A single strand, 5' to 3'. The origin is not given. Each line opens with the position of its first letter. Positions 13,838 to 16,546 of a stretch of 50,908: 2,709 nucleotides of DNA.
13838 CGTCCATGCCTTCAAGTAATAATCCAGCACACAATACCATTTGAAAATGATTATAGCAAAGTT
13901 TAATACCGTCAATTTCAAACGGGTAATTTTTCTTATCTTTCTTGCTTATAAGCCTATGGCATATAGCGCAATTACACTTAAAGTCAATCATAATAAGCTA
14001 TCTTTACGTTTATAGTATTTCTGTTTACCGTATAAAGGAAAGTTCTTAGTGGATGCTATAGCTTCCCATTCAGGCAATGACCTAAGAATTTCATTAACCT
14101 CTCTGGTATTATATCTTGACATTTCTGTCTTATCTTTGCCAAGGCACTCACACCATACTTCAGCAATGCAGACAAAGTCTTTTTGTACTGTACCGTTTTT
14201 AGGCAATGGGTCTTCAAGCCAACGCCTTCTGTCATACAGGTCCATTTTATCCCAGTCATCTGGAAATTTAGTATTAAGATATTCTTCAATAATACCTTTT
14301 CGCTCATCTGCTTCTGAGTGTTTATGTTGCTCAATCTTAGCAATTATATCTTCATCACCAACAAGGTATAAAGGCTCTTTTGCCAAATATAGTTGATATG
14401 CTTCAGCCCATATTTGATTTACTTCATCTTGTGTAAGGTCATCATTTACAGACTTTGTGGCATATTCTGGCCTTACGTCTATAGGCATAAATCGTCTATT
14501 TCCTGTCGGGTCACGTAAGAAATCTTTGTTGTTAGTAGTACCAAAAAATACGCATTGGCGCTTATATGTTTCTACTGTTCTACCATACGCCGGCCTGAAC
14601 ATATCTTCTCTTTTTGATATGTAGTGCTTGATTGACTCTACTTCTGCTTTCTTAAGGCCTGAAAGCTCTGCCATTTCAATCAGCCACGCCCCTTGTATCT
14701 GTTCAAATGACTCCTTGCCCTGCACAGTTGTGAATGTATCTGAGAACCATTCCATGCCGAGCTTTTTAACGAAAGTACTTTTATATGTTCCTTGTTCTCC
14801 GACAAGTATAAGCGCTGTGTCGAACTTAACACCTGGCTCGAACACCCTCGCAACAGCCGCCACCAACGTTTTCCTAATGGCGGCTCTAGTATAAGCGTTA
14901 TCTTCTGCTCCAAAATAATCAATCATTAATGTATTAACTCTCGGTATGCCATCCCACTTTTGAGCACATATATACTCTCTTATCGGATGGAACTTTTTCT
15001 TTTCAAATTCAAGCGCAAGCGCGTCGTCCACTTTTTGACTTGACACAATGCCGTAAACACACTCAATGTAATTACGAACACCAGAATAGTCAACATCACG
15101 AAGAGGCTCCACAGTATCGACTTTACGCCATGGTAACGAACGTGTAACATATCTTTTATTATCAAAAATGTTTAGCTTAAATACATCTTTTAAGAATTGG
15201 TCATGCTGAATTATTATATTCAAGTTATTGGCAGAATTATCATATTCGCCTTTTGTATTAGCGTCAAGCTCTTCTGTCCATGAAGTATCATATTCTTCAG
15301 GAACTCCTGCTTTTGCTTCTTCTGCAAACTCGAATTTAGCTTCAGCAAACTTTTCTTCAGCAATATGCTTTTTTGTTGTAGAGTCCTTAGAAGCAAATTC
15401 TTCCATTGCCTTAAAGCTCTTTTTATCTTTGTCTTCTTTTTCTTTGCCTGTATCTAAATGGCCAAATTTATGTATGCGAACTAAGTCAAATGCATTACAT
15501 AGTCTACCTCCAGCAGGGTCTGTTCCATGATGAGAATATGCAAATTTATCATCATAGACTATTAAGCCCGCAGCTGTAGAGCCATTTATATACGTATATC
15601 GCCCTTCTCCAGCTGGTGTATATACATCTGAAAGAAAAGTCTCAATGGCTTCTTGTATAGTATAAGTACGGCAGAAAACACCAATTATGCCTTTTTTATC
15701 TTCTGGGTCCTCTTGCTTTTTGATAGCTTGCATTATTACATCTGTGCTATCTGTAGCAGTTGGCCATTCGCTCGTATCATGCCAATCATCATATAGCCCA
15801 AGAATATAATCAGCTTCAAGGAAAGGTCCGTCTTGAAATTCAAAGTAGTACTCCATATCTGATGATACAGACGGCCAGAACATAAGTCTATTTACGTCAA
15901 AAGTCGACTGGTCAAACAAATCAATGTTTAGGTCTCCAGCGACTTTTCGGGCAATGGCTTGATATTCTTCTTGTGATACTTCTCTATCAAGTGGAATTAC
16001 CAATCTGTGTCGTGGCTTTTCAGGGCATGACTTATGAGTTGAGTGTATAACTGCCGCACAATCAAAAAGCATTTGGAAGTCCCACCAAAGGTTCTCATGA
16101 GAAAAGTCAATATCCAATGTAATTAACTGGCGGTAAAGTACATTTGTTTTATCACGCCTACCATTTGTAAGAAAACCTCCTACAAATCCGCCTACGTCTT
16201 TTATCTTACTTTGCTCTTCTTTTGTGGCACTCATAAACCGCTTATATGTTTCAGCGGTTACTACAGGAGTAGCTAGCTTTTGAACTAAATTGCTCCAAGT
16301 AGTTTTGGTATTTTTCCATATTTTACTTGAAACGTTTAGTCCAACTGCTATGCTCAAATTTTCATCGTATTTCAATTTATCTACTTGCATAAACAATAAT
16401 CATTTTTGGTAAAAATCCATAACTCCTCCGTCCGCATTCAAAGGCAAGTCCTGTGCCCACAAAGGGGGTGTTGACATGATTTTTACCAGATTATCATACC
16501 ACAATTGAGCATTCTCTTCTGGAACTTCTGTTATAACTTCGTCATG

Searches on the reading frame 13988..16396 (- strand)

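Call 18: search_protein_families(library=phrogs, proteins=[window:13988-16396:-], max_evalue=0.0001)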
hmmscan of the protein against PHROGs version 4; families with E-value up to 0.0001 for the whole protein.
window:13988-16396:- (802 aa): 12 families
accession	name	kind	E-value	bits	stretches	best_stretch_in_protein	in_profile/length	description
phrog_256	-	DNA, RNA and nucleotide metabolism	0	1056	1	10-799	2-796/798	DNA helicase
phrog_1313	-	DNA, RNA and nucleotide metabolism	5.6e-138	462.3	1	319-799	88-556/568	DNA helicase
phrog_9765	-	DNA, RNA and nucleotide metabolism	1.4e-134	451.2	1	5-434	10-444/939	DNA primase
phrog_15962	-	DNA, RNA and nucleotide metabolism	8.9e-57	193.9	1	326-713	350-740/835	DNA primase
phrog_2249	-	DNA, RNA and nucleotide metabolism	5.3e-44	152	1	330-719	350-701/802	DNA primase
phrog_36873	-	DNA, RNA and nucleotide metabolism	4.2e-40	138.3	1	454-708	475-725/1082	DNA helicase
phrog_16593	-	DNA, RNA and nucleotide metabolism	1.9e-37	130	1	459-702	491-733/823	DNA primase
phrog_4630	-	DNA, RNA and nucleotide metabolism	7.2e-20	72.1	1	480-641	195-365/581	DNA primase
phrog_3228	-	DNA, RNA and nucleotide metabolism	1.7e-10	40.9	1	24-181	19-185/766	replicative helicase-primase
phrog_1829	-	DNA, RNA and nucleotide metabolism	1.7e-06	27.4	1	509-723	487-710/772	DNA primase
phrog_22020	-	unknown function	5e-05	24.7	0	737-785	10-59/84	-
phrog_34715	-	unknown function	5.4e-05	23.1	1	49-153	22-134/426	-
